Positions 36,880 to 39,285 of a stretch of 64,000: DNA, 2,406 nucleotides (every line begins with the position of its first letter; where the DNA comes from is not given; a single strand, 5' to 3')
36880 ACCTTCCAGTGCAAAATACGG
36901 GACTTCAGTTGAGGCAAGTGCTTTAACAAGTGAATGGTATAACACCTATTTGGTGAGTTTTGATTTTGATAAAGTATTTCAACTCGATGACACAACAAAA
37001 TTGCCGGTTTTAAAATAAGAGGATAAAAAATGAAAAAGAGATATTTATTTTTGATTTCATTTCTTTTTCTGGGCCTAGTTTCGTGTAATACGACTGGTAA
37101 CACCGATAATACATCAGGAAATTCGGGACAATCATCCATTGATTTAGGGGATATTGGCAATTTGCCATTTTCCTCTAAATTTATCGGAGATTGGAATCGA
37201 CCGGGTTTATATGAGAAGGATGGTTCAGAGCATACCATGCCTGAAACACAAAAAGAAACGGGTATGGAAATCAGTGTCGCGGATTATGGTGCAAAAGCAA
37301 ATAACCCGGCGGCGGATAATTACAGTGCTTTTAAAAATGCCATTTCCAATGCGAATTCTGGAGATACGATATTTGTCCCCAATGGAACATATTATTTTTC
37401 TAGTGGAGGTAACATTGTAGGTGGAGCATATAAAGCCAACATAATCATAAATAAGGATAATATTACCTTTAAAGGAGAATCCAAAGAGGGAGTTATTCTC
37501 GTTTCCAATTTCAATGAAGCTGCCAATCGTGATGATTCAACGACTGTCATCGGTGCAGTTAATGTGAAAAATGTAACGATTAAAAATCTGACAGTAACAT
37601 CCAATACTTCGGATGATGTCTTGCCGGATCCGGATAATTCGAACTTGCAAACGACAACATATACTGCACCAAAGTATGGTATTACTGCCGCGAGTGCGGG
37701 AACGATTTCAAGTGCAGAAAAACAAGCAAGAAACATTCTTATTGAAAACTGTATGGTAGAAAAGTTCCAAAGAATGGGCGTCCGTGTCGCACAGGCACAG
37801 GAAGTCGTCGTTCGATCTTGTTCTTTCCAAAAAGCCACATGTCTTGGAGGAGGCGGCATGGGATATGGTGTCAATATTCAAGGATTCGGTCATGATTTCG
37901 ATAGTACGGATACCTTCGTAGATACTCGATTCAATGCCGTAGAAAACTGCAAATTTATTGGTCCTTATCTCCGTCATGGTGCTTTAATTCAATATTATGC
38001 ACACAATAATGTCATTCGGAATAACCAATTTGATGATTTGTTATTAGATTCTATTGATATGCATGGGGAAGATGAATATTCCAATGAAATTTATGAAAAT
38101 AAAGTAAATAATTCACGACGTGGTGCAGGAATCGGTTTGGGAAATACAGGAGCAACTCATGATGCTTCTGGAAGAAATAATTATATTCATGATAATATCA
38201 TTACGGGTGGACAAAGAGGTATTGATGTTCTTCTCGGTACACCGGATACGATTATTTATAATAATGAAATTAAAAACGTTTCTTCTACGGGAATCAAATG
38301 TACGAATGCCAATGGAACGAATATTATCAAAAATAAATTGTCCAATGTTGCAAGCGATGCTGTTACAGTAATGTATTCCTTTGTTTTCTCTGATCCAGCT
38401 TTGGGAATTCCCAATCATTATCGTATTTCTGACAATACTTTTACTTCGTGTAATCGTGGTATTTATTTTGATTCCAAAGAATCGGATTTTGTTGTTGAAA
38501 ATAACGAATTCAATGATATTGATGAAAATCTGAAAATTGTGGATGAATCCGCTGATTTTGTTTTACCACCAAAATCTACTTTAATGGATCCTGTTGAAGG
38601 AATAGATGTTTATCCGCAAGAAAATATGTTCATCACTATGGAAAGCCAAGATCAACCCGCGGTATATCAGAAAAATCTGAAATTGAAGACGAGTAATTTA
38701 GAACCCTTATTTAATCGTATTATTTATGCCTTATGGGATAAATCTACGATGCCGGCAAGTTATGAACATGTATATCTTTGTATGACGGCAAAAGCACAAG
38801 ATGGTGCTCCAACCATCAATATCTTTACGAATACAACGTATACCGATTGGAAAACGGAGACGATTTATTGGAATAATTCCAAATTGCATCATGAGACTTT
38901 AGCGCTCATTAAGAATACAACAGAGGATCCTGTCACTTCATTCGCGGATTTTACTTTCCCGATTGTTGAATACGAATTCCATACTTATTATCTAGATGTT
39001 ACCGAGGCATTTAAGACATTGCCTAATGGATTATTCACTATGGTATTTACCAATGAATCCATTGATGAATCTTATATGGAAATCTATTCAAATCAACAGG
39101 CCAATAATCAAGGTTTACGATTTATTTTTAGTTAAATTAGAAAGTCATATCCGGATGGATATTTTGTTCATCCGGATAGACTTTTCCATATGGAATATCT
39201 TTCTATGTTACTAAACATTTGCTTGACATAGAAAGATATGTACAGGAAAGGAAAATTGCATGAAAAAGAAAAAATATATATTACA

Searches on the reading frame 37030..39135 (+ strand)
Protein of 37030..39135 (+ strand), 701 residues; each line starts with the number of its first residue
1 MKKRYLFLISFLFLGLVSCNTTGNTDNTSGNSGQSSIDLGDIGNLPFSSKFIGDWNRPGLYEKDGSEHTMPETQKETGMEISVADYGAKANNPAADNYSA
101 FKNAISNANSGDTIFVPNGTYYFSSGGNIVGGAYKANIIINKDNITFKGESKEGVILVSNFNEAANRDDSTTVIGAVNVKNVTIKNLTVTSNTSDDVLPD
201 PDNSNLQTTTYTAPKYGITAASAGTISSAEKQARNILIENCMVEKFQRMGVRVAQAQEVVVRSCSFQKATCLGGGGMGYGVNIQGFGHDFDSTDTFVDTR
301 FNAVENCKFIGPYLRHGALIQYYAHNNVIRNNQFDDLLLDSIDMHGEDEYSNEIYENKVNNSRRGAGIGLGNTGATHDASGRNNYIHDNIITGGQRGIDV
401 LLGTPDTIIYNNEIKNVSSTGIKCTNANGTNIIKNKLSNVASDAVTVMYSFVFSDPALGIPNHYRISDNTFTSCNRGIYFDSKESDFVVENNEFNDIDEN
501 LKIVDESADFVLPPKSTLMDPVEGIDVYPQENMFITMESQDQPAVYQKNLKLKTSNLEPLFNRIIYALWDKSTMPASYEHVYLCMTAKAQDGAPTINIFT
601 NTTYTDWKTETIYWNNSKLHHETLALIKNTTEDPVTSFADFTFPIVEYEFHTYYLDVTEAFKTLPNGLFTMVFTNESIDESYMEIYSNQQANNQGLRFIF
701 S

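Call 11: search_protein_families(library=pfam, proteins=[window:37030-39135:+])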
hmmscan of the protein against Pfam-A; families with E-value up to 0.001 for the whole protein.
window:37030-39135:+ (701 aa): 2 families
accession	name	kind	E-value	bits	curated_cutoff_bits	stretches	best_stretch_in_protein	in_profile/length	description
PF13229.12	Beta_helix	-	5.6e-12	46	25.9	1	380-500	30-141/158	Right handed beta helix region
PF05048.19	NosD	-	8.6e-08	32.3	23.6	1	315-506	15-181/212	Periplasmic copper-binding protein (NosD)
